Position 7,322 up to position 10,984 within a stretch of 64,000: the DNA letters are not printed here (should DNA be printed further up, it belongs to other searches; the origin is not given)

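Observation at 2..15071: Coupled seven-gene operon (at least 15 kb) of giant Cys-rich exported proteins and polytopic membrane proteins with no recognisable enzyme or ATPase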

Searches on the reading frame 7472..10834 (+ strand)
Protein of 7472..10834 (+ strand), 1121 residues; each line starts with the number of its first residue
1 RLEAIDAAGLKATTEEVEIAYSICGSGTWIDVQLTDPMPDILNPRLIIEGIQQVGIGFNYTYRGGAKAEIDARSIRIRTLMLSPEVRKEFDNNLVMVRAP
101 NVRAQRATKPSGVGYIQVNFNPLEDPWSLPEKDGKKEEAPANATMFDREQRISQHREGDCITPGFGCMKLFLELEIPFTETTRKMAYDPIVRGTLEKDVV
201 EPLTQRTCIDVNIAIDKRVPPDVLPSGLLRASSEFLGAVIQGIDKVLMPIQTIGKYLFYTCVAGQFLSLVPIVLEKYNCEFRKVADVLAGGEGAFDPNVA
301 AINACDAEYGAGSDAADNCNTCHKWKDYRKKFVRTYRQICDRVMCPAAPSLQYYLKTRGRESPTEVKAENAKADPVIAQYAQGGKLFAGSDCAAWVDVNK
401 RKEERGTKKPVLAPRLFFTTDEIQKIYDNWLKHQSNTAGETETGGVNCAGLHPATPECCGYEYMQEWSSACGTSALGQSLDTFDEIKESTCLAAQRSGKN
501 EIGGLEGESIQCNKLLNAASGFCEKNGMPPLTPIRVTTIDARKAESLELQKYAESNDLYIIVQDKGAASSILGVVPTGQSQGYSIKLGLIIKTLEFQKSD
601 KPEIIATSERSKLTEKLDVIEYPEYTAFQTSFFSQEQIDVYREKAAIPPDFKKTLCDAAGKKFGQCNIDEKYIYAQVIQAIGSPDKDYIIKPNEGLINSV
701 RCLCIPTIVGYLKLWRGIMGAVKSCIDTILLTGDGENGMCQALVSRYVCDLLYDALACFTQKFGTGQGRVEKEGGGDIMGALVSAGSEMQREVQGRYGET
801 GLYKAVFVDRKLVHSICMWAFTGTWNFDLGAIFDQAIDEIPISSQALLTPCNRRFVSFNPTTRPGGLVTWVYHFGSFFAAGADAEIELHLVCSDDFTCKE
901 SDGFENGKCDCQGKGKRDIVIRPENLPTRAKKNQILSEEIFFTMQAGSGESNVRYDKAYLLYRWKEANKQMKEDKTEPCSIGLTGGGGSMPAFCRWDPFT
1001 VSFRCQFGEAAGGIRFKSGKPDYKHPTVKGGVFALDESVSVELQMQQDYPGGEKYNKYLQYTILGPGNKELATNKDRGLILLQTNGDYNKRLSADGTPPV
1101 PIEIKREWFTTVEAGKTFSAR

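Call 62: predict_structure(alignment_id=A3)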
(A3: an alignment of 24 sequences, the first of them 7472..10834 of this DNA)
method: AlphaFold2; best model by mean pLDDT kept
length: 1121 residues; sequences in the alignment: 24
mean_pLDDT: 70.0   pTM: 0.48
mean pLDDT of the five models: 70.0, 67.1, 65.7, 64.2, 63.0
residues with pLDDT >= 90: 27; 70-90: 680; 50-70: 232; < 50: 182
segments of 3 or more residues with pLDDT < 50: 1-4, 14-23, 221-225, 288-290, 402-416, 441-443, 474-482, 514-530, 566-581, 594-617, 682-687, 732-776, 816-824, 1113-1121
pLDDT, mean of each block of 10 residues (from residue 1): 48 43 58 77 80 82 84 84 75 82 72 84 82 63 74 82 79 89 66 63 86 75 49 66 74 76 70 77 55 74 84 82 85 79 77 75 80 79 81 81 44 50 83 73 67 87 79 46 66 61 66 45 39 79 73 72 52 33 71 44 36 47 78 76 75 87 77 77 48 70 78 76 60 40 26 26 25 44 66 71 61 51 54 73 77 80 79 84 89 83 79 84 84 79 85 91 75 83 71 74 71 73 81 86 81 74 78 82 84 83 80 43 34
secondary structure, 60 per line:
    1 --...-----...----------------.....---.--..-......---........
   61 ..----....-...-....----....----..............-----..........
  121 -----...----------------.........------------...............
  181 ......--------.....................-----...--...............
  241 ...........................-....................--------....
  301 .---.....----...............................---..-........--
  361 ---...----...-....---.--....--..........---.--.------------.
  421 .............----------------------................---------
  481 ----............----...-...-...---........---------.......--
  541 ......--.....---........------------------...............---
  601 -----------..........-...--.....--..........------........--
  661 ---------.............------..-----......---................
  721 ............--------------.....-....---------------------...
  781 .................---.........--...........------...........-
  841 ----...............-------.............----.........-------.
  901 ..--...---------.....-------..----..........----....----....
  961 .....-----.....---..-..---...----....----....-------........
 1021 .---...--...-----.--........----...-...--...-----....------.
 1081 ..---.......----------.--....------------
elements in order (helices of 4 or more, strands of 3 or more residues): E3-5 E11-13 E30-34 H44-49 E53-62 E67-70 E76-79 H84-87 E95-105 E111-120 H145-153 E166-186 E195-215 H226-267 H269-288 H297-301 H305-309 H314-344 H351-358 E364-366 H375-378 E385-388 H391-400 H420-433 H456-471 H485-496 E501-503 E509-511 H515-522 E532-538 H541-546 H549-552 E557-564 E583-597 E612-621 H628-632 H635-644 H651-658 H670-682 H696-701 H705-732 H747-751 H753-756 H778-797 H801-809 H812-822 H829-839 E845-859 E867-879 E884-892 E917-921 E935-944 H949-952 E957-965 E971-975 E994-997 E1002-1005 E1013-1021 E1025-1027 E1030-1032 E1041-1048 E1057-1059 E1062-1064 E1070-1073 E1080-1082 E1086-1092 H1106-1109

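Call 66: fold_search(model_id=the predicted structure, library=pdb)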
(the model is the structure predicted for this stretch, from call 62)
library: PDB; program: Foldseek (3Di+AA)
matches with E <= 10: 1158; with E <= 0.001: 0
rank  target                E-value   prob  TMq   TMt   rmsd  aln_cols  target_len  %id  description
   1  1xvs_A                1.6e-02  0.99  0.08  0.46   5.7       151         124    8  Crystal structure of apaG Protein from Vibrio cholerae (released 2004-12-14)
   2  9n9j_6                2.2e-02  0.82  0.07  0.28  10.1       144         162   13  Structure of a GRP94 folding intermediate engaged with a CCDC134- and FKBP11-bound secretory translocon (released 2025-11-19)
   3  3kpt_A                2.5e-02  0.30  0.06  0.15  18.5       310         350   10  Crystal structure of BcpA, the major pilin subunit of Bacillus cereus (released 2009-11-24)
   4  2o93_L                2.6e-02  0.33  0.06  0.19  17.6       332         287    9  Crystal structure of NFAT bound to the HIV-1 LTR tandem kappaB enhancer element (released 2007-06-19)
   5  1xq4_A                3.1e-02  0.99  0.08  0.50   5.9       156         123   10  Crystal Structure of the Putative ApaA Protein from Bordetella pertussis, Northeast Structural Genomics Target BeR40 (released 2004-11-09)
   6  3kpt_B                4.0e-02  0.23  0.07  0.15  18.4       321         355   10  Crystal structure of BcpA, the major pilin subunit of Bacillus cereus (released 2009-11-24)
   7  8rjc_6                4.4e-02  0.69  0.07  0.28  10.1       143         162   13  Structure of the rabbit 80S ribosome stalled on a 2-TMD rhodopsin intermediate in complex with Sec61-TRAP, open confor (released 2024-01-24)
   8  5vsi_H                4.4e-02  0.54  0.07  0.27  17.8       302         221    7  CH1/Ckappa Fab mutant 15.1 (released 2017-08-02)
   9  3rkp_A                4.6e-02  0.35  0.07  0.18  18.4       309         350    9  Crystal structure of BcpA*(D312A), the major pilin subunit of Bacillus cereus (released 2012-05-30)
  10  3rkp_B                4.8e-02  0.25  0.07  0.16  17.4       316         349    9  Crystal structure of BcpA*(D312A), the major pilin subunit of Bacillus cereus (released 2012-05-30)
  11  7um3_I                5.5e-02  0.69  0.07  0.30  15.6       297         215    6  Crystal structure of a Fab in complex with a peptide derived from the LAG-3 D1 domain loop insertion (released 2022-09-07)
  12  1xq4_B                5.8e-02  0.94  0.08  0.48   6.1       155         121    8  Crystal Structure of the Putative ApaA Protein from Bordetella pertussis, Northeast Structural Genomics Target BeR40 (released 2004-11-09)
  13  1ex0_B                7.7e-02  0.30  0.07  0.10  19.8       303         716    8  HUMAN FACTOR XIII, MUTANT W279F ZYMOGEN (released 2003-12-23)
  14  1p7h_L                7.7e-02  0.15  0.06  0.16  18.0       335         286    8  Structure of NFAT1 bound as a dimer to the HIV-1 LTR kB element (released 2003-09-23)
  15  8btk_TB               8.8e-02  0.57  0.06  0.28   8.6       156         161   10  Structure of the TRAP complex with the Sec translocon and a translating ribosome (released 2023-05-24)
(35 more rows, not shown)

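Call 81: fold_search(model_id=the predicted structure, library=viral)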
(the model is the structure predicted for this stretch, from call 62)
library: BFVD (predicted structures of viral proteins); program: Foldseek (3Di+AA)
matches with E <= 10: 347; with E <= 0.001: 0
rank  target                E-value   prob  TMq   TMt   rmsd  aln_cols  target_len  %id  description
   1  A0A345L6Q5            1.5e-02  0.47  0.07  0.14  16.8       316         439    8  Uncharacterized protein [Serratia phage Scapp]
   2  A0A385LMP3            2.5e-02  0.08  0.07  0.09  41.7       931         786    9  (no name in the UniProt tables at hand)
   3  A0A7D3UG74            3.5e-02  0.14  0.08  0.13  38.1       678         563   11  (no name in the UniProt tables at hand)
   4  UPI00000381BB         3.7e-02  0.44  0.08  0.10  19.9       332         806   11  (no name look-up for this kind of identifier)
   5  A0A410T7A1            4.6e-02  0.51  0.08  0.24  12.3       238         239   10  Uncharacterized protein [Campylobacter phage CP20]
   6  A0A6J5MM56            5.3e-02  0.33  0.06  0.19  24.6       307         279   12  DUF4352 domain-containing protein [uncultured Caudovirales phage]
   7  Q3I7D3                6.7e-02  0.80  0.07  0.35  18.2       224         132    7  Bifunctional IL-1-beta-inhibitor/prevents febrile response in VAC-mouse intranasal model [Monkeypox virus]
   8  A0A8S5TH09            7.4e-02  0.12  0.08  0.10  36.3       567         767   10  Uncharacterized protein [Myoviridae sp. ctIty1]
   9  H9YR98                7.7e-02  0.60  0.07  0.29  16.5       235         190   12  (no name in the UniProt tables at hand)
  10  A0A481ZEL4            7.7e-02  0.25  0.06  0.19  13.2       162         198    9  Uncharacterized protein [Pithovirus LCPAC404]
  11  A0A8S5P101            8.1e-02  0.16  0.07  0.15  16.4       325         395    9  Uncharacterized protein [Siphoviridae sp. ctTBR23]
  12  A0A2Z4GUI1            8.5e-02  0.69  0.08  0.36   9.1       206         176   11  (no name in the UniProt tables at hand)
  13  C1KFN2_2              1.0e-01  0.04  0.05  0.05  60.4       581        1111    8  Putative tail fibre protein [Lactobacillus phage Lb338-1]
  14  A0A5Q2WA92            1.4e-01  0.38  0.07  0.06  12.8       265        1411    8  (no name in the UniProt tables at hand)
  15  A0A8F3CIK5            1.7e-01  0.60  0.07  0.35  12.7       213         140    8  Uncharacterized protein [Ranid herpesvirus 4]
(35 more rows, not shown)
